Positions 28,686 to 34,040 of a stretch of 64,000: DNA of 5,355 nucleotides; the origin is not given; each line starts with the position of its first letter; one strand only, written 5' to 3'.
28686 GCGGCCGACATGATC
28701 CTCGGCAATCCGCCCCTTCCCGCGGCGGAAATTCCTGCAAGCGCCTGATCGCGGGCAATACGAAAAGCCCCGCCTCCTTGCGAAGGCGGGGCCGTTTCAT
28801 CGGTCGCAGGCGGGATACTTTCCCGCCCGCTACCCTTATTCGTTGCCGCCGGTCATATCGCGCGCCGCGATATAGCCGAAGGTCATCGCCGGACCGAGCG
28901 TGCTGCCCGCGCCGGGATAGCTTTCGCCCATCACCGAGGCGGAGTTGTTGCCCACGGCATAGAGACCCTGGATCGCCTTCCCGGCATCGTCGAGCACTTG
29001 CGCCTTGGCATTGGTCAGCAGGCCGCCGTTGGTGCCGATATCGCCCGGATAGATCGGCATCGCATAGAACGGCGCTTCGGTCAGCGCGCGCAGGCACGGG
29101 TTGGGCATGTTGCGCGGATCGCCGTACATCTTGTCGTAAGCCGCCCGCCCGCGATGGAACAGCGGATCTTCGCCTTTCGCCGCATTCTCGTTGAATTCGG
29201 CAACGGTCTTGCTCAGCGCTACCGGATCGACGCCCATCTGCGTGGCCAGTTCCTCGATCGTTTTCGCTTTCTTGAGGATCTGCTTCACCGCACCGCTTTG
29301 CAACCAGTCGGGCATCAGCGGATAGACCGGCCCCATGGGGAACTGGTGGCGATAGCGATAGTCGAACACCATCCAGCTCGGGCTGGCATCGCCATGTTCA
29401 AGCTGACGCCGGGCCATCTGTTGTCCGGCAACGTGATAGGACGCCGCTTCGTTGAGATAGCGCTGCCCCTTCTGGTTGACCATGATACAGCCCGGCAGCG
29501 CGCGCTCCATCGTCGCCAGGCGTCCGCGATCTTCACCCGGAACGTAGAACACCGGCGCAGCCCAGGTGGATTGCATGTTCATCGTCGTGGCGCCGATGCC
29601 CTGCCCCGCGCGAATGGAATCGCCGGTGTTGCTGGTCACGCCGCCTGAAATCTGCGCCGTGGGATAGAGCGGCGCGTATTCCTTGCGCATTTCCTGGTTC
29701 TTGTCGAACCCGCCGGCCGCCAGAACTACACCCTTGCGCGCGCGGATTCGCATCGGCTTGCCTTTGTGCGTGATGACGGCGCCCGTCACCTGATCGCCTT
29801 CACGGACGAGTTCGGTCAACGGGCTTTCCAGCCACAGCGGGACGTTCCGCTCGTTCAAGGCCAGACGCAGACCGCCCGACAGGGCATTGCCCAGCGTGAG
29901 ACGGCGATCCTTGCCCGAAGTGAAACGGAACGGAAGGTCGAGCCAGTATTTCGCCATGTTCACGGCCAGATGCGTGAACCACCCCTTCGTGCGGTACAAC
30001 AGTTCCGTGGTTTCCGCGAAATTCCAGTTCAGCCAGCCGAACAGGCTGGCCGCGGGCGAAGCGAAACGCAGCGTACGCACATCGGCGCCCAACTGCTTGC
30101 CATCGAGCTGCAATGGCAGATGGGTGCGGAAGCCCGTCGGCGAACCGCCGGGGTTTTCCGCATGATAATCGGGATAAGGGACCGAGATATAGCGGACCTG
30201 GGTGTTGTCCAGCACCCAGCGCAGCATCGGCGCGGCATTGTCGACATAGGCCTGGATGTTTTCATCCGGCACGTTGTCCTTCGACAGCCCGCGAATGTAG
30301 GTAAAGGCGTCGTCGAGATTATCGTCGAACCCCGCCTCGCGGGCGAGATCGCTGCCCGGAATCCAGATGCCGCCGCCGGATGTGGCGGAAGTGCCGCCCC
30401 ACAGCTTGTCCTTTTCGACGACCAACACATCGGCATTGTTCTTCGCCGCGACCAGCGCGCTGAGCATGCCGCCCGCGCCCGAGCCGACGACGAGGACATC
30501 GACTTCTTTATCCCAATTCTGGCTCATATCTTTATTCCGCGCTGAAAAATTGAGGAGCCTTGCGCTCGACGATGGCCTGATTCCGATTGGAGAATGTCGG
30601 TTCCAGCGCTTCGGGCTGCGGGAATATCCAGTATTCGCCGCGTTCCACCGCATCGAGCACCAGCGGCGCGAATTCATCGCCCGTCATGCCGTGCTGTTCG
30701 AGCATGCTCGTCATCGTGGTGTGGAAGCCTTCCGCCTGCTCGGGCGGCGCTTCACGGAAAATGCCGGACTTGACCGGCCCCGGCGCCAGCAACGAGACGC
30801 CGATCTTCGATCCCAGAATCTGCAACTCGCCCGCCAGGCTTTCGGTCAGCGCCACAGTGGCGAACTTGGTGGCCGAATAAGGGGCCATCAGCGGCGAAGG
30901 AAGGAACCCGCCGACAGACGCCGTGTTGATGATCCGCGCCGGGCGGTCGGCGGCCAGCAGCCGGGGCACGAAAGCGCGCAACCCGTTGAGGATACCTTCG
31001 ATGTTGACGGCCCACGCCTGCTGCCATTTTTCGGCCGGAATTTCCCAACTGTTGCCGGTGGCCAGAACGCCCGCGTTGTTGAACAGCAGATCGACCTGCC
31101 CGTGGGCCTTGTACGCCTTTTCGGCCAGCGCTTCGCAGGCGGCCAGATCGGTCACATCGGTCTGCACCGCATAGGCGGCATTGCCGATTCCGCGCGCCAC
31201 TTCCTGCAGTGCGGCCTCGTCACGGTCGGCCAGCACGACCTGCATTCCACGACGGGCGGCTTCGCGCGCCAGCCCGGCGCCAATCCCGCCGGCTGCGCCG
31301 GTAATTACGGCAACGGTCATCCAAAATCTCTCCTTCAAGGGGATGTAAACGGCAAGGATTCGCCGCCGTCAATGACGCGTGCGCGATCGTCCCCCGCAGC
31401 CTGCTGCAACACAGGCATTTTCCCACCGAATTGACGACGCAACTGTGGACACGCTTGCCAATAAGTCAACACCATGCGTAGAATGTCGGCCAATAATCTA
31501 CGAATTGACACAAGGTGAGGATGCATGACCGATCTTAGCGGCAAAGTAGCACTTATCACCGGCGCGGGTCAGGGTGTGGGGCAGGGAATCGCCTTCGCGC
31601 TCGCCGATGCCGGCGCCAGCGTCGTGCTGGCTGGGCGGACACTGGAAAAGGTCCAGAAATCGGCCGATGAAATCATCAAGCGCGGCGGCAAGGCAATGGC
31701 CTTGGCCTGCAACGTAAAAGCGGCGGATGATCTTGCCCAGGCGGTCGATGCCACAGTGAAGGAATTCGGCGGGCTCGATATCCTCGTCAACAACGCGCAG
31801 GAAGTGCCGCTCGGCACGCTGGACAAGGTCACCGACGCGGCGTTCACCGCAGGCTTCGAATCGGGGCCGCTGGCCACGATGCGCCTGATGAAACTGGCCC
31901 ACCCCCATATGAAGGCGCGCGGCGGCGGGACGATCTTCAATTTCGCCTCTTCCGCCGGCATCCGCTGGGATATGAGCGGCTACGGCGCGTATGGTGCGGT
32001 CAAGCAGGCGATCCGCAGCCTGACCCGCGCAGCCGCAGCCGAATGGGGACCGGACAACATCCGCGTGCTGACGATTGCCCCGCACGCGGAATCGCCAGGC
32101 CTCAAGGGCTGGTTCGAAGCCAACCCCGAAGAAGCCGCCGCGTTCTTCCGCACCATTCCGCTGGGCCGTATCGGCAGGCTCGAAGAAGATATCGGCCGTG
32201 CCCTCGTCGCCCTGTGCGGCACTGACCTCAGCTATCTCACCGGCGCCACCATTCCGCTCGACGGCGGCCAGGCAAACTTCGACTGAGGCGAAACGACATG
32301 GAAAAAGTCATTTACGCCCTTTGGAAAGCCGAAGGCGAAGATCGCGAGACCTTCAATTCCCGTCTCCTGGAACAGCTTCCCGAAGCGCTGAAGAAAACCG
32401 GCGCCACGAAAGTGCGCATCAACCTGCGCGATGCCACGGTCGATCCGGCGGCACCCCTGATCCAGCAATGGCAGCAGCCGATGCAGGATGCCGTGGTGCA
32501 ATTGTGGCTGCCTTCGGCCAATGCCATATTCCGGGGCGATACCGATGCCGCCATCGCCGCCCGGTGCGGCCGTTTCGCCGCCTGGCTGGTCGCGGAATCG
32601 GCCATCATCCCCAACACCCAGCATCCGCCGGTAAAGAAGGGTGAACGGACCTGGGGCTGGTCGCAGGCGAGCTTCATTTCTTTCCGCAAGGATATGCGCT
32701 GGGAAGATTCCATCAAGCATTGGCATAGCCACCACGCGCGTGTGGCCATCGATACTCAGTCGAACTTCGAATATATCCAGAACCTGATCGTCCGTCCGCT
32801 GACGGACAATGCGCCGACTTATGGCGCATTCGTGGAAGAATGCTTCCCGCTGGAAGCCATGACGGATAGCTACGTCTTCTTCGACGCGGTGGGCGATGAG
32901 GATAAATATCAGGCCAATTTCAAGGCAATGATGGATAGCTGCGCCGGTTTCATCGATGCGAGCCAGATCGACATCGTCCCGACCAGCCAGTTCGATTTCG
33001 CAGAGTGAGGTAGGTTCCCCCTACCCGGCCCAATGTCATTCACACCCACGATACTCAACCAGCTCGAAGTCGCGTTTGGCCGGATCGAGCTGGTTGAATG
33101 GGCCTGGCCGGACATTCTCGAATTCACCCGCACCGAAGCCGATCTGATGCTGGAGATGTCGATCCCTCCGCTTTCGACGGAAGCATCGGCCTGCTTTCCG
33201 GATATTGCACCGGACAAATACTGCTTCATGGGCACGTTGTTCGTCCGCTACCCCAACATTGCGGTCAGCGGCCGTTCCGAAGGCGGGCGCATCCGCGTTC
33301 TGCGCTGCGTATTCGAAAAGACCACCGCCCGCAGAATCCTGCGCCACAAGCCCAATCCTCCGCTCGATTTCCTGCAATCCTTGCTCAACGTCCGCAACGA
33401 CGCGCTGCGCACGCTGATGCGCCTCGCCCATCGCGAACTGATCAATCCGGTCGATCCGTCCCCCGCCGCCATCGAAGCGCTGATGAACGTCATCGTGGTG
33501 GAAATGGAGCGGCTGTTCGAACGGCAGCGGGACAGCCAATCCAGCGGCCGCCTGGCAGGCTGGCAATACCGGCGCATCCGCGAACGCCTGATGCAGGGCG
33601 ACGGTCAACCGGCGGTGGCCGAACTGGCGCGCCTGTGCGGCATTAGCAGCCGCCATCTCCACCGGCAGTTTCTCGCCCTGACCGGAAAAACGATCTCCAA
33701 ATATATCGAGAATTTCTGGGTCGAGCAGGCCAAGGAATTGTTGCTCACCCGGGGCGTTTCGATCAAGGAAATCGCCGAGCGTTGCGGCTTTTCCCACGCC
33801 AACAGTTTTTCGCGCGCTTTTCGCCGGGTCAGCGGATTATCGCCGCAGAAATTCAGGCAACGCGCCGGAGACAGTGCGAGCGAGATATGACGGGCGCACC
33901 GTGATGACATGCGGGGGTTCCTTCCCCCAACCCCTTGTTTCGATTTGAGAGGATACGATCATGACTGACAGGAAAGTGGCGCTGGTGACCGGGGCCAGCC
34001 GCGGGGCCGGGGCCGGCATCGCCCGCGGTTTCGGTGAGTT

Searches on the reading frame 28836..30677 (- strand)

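Call 14: search_protein_families(library=pfam, proteins=[window:28836-30677:-], max_evalue=0.001)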
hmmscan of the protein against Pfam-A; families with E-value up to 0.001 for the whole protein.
window:28836-30677:- (613 aa): 7 families
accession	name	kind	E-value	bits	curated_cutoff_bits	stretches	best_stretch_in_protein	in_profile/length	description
PF00890.30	FAD_binding_2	-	5.8e-76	256.8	20.4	1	60-594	1-414/414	FAD binding domain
PF01266.30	DAO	-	2.5e-11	44.2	27.9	1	60-132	1-75/353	FAD dependent oxidoreductase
PF12831.13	FAD_oxidored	-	1.1e-10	41.9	27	1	60-111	1-51/416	FAD dependent oxidoreductase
PF03486.20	HI0933_like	-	7.9e-06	25.9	50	1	60-103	2-45/244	HI0933-like protein Rossmann domain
PF13450.12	NAD_binding_8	-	0.00011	22.9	21.9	1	63-99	1-37/68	NAD(P)-binding Rossmann-like domain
PF01946.23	Thi4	-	0.00028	20.7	26.2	0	57-100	16-60/235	Thi4 family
PF07992.20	Pyr_redox_2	-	0.00037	20.4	26.1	0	60-91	2-33/291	Pyridine nucleotide-disulphide oxidoreductase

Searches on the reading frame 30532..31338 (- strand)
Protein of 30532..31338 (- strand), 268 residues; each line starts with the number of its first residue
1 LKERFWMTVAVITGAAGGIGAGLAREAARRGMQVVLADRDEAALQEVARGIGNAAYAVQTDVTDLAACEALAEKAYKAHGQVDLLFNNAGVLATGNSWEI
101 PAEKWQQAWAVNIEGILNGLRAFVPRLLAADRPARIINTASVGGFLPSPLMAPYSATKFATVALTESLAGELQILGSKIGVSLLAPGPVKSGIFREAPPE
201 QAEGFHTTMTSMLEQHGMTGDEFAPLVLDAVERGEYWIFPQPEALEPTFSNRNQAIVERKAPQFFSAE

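Call 14: search_protein_families(library=pfam, proteins=[window:30532-31338:-], max_evalue=0.001)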
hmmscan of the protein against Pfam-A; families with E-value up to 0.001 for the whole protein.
window:30532-31338:- (268 aa): 7 families
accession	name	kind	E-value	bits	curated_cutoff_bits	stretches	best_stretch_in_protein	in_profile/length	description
PF00106.31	adh_short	-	9.3e-49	166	26.6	1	9-199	2-192/195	short chain dehydrogenase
PF13561.12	adh_short_C2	-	2.3e-34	119.5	27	1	14-202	1-189/236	Enoyl-(Acyl carrier protein) reductase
PF08659.16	KR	-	2.6e-10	41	22.6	1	10-165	3-160/180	KR domain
PF01370.27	Epimerase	-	7.7e-07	29.2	20.9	1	11-112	2-95/240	NAD dependent epimerase/dehydratase family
PF02737.24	3HCDH_N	-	0.0002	21.8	22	1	9-56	2-47/180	3-hydroxyacyl-CoA dehydrogenase, NAD binding domain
PF03435.24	Sacchrp_dh_NADP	-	0.00026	21.8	25.1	1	11-74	2-68/129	Saccharopine dehydrogenase NADP binding domain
PF01266.30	DAO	-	0.00047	20.2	27.9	1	16-115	7-109/353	FAD dependent oxidoreductase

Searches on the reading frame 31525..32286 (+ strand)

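Call 14: search_protein_families(library=pfam, proteins=[window:31525-32286:+], max_evalue=0.001)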
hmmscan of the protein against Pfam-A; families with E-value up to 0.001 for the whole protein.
window:31525-32286:+ (253 aa): 4 families
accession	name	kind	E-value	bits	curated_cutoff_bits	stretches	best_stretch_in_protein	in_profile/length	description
PF13561.12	adh_short_C2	-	6.8e-45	153.9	27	1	13-248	1-234/236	Enoyl-(Acyl carrier protein) reductase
PF00106.31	adh_short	-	4.6e-40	137.6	26.6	1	7-187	1-180/195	short chain dehydrogenase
PF08659.16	KR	-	5.6e-10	39.9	22.6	1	9-168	3-161/180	KR domain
PF03435.24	Sacchrp_dh_NADP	-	0.00061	20.6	25.1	1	10-89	2-74/129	Saccharopine dehydrogenase NADP binding domain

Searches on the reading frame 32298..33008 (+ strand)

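Call 14: search_protein_families(library=pfam, proteins=[window:32298-33008:+], max_evalue=0.001)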
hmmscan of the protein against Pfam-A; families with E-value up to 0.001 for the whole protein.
window:32298-33008:+ (236 aa): 1 family
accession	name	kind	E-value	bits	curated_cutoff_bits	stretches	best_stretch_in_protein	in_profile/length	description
PF07110.17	EthD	-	1.6e-08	36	22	1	131-221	2-95/96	EthD domain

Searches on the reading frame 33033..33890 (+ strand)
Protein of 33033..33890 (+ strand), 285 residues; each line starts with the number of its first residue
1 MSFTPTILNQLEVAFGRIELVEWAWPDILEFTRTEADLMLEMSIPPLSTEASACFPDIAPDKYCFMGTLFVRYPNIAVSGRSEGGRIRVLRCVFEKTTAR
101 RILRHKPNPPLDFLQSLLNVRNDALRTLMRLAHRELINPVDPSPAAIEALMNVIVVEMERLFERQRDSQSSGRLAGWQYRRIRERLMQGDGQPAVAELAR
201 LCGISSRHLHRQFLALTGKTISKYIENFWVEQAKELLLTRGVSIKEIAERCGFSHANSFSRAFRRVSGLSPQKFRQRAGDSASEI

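Call 14: search_protein_families(library=pfam, proteins=[window:33033-33890:+], max_evalue=0.001)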
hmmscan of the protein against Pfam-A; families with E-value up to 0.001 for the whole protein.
window:33033-33890:+ (285 aa): 4 families
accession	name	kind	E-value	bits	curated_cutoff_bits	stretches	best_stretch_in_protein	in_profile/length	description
PF12833.13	HTH_18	-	7.8e-24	84.2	33.6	1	198-277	1-80/80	Helix-turn-helix domain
PF00165.29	HTH_AraC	-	5.2e-17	62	26.6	2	239-276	6-42/42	Bacterial regulatory helix-turn-helix proteins, AraC family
PF00440.29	TetR_N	-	0.00052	20.2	24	0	233-256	5-31/47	Bacterial regulatory proteins, tetR family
PF13384.12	HTH_23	-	0.00073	19.7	24.6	0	237-255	13-31/50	Homeodomain-like domain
